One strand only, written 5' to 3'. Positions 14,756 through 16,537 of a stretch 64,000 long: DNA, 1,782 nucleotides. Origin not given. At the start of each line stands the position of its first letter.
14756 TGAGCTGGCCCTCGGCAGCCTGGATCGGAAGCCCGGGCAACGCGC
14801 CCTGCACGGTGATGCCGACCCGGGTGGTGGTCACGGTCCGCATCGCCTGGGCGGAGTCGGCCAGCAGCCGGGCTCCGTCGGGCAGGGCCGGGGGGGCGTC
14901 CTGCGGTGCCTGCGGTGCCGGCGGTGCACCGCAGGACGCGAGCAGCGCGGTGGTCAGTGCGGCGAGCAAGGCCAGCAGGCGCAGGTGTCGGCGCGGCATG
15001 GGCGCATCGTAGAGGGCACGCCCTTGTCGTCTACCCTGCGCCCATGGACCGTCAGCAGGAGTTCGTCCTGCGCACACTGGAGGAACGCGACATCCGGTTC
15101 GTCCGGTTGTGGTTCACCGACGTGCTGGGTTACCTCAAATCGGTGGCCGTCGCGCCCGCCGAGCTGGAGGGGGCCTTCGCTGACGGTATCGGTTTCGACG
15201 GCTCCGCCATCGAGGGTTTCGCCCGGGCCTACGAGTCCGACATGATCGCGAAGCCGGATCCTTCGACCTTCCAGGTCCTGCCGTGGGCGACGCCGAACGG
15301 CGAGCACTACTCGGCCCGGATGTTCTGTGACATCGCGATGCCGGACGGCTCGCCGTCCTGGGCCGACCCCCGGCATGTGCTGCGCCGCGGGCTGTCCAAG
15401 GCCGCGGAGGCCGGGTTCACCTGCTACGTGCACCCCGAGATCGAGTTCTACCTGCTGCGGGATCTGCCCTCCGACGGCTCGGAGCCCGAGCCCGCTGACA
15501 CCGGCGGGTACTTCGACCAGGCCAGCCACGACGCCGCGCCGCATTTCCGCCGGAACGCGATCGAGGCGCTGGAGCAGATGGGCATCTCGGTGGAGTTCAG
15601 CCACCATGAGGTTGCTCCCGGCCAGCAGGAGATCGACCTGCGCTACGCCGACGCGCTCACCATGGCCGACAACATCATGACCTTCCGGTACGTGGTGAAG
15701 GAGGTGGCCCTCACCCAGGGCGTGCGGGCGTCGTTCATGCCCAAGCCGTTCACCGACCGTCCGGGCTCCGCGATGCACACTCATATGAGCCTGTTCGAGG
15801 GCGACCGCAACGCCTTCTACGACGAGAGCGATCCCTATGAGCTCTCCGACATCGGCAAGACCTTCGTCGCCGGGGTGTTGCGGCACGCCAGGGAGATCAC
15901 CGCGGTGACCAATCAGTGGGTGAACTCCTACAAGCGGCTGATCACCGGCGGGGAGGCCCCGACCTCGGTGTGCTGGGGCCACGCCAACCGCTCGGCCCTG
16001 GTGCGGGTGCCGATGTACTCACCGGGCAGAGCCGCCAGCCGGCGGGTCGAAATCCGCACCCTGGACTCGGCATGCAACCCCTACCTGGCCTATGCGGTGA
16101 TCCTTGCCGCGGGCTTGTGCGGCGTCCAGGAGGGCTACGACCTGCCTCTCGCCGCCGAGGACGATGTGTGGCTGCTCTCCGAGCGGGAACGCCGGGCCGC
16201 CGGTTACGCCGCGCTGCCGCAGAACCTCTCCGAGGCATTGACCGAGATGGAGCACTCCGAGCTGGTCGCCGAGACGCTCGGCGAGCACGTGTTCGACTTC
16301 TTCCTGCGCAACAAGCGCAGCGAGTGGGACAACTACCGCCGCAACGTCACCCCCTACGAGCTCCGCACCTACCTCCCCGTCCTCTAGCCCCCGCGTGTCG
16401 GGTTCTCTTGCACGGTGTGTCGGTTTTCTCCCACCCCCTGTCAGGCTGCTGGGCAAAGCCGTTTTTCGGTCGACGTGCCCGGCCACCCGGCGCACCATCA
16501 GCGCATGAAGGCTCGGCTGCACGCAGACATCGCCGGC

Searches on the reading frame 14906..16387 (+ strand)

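Call 70: search_protein_families(library=pfam, proteins=[window:14906-16387:+], max_evalue=0.00001)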
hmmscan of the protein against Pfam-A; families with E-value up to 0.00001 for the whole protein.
window:14906-16387:+ (493 aa): 2 families
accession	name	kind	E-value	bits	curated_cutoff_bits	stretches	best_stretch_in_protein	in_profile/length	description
PF00120.29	Gln-synt_C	-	1.7e-126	422.4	24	1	153-489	2-344/344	Glutamine synthetase, catalytic domain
PF03951.24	Gln-synt_N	-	3.2e-27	94.4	33.4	1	62-146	1-82/82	Glutamine synthetase, beta-Grasp domain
